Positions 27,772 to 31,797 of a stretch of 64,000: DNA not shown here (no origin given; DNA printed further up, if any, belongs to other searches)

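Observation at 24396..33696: Roughly 9.3-kb defence island integrated into tRNA-Thr(CGU) with 47-bp direct repeat and integrase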

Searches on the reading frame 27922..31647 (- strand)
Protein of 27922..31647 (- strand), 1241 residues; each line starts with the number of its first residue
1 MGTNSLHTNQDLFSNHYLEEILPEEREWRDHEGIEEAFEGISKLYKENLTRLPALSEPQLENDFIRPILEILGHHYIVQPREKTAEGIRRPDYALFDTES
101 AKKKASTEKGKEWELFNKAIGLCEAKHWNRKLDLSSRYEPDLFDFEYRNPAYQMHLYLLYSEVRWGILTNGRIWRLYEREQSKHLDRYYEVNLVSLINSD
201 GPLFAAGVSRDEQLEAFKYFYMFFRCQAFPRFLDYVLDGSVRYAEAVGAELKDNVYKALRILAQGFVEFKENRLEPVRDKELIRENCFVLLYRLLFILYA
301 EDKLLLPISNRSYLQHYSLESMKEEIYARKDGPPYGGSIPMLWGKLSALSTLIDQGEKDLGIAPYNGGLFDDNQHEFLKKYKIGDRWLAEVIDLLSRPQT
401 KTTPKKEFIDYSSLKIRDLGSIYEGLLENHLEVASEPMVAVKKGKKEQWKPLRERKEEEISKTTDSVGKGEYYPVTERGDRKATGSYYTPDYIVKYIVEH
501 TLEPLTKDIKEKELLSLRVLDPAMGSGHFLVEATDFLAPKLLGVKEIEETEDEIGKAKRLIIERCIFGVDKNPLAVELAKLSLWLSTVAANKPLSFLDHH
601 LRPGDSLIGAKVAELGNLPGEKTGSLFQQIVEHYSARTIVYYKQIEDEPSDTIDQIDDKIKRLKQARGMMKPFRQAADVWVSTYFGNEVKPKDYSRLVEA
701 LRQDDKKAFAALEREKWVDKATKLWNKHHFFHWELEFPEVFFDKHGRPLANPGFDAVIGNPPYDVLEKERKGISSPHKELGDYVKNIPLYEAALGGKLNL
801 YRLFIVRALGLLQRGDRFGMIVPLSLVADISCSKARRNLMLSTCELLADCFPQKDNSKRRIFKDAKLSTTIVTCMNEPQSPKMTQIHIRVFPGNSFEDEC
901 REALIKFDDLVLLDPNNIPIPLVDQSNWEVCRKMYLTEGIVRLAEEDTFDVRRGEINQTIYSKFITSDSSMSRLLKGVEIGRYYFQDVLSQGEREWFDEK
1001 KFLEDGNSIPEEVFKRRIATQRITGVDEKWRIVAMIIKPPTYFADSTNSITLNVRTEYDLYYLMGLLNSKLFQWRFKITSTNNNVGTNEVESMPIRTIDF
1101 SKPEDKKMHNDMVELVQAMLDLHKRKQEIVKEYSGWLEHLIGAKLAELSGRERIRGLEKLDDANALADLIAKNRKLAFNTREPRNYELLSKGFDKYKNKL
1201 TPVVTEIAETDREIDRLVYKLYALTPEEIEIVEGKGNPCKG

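Call 7: search_protein_families(library=pfam, proteins=[window:27922-31647:-], max_evalue=0.01)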
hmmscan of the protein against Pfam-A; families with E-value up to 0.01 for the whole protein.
window:27922-31647:- (1241 aa): 4 families
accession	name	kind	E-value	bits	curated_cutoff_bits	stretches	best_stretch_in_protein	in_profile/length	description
PF07669.17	Eco57I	-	2e-23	83.7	25.3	1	565-844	2-157/171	Eco57I restriction-modification methylase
PF02384.22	N6_Mtase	-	4.2e-10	39.9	20.4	1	481-591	22-105/311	N-6 DNA Methylase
PF20473.4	MmeI_Mtase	-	3.1e-06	27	27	1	512-592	16-91/259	MmeI, DNA-methyltransferase domain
PF12950.13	TaqI_C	-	0.00041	21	26.5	1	1011-1094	34-117/118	TaqI-like C-terminal specificity domain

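Call 8: search_protein_families(library=padloc, proteins=[window:27922-31647:-], max_evalue=0.01)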
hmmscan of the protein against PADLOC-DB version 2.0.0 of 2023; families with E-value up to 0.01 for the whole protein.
window:27922-31647:- (1241 aa): 73 families (the best 25 are shown)
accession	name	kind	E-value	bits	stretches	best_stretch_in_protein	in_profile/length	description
PDLC02643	DrmMI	-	1.3e-104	349.3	2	473-822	544-932/1347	DrmMI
PDLC02638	DrmMI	-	5.2e-76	254.6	2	475-821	545-933/935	DrmMI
PDLC03613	REase_MTase_IIG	-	3.2e-70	235.1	2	9-533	12-514/1250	Type IIG restriction enzyme-methyltransferase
PDLC03620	REase_MTase_IIG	-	3.7e-47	158.6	2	233-538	309-626/1378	Type IIG restriction enzyme-methyltransferase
PDLC03618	REase_MTase_IIG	-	1.7e-44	149.5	3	554-825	657-931/1429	Type IIG restriction enzyme-methyltransferase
PDLC03604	REase_MTase_IIG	-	4.2e-41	138.9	3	482-588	355-473/1011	Type IIG restriction enzyme-methyltransferase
PDLC02644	DrmMI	-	2.5e-40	136.2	1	473-825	54-448/988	DrmMI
PDLC02645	DrmMI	-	1.9e-38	130.2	3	550-612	653-715/772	DrmMI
PDLC03614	REase_MTase_IIG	-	8.2e-37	124.4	2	283-612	307-683/1584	Type IIG restriction enzyme-methyltransferase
PDLC02639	DrmMI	-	1.1e-36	124.4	2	483-613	249-390/803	DrmMI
PDLC03612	REase_MTase_IIG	-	1.4e-31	107.6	4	552-878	582-916/1247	Type IIG restriction enzyme-methyltransferase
PDLC03622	REase_MTase_IIG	-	1.9e-31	106.3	3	556-612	590-646/1524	Type IIG restriction enzyme-methyltransferase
PDLC03609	REase_MTase_IIG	-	1.4e-30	103.9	4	501-610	419-534/1066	Type IIG restriction enzyme-methyltransferase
PDLC03629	REase_MTase_IIG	-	2e-30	103.4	2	508-612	427-538/1182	Type IIG restriction enzyme-methyltransferase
PDLC03611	REase_MTase_IIG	-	4.4e-28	95.3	1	237-611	231-655/1532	Type IIG restriction enzyme-methyltransferase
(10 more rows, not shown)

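Call 34: search_protein_families(library=ncbifam, proteins=[window:27922-31647:-], max_evalue=0.1)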
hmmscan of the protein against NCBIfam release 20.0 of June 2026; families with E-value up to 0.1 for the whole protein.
window:27922-31647:- (1241 aa): 7 families
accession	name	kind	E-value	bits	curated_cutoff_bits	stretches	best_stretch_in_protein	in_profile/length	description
TIGR02987.1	met_A_Alw26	exception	9.7e-37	126.9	353.5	2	743-1099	112-456/523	Alw26I/Eco31I/Esp3I family type II restriction adenine-specific DNA-methyltransferase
NF033452.1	BREX_1_MTaseX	exception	8.1e-22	76.9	500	1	507-848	307-591/1210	BREX-1 system adenine-specific DNA-methyltransferase PglX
NF033451.1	BREX_2_MTaseX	equivalog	3e-14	51.7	400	1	482-615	193-323/1185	BREX-2 system adenine-specific DNA-methyltransferase PglX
NF033455.1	BREX_6_MTaseX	exception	9e-10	36.7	900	1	486-587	308-400/1319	BREX-6 system adenine-specific DNA-methyltransferase PglX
NF047738.1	antiphage_MADS2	equivalog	7.7e-09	34.4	720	1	480-587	306-409/654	methylation-associated defense system DNA methyltransferase MAD2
NF033454.1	BREX_5_MTaseX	exception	3.1e-08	31.7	900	1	473-586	260-367/1404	BREX-5 system adenine-specific DNA-methyltransferase PglX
TIGR03535.1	DapD_actino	equivalog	0.064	12.3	441.5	0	223-270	136-183/320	2,3,4,5-tetrahydropyridine-2,6-dicarboxylate N-succinyltransferase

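Call 99: search_solved_structures(query=window:27922-31647:-, max_evalue=0.001)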
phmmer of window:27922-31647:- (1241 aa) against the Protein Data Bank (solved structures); distinct sequences matched with E-value up to 0.001: 1.
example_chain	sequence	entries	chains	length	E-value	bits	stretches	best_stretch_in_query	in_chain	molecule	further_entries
7lo5_A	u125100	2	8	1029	0.00012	22.7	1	480-548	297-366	Site-specific DNA-methyltransferase (adenine-specific)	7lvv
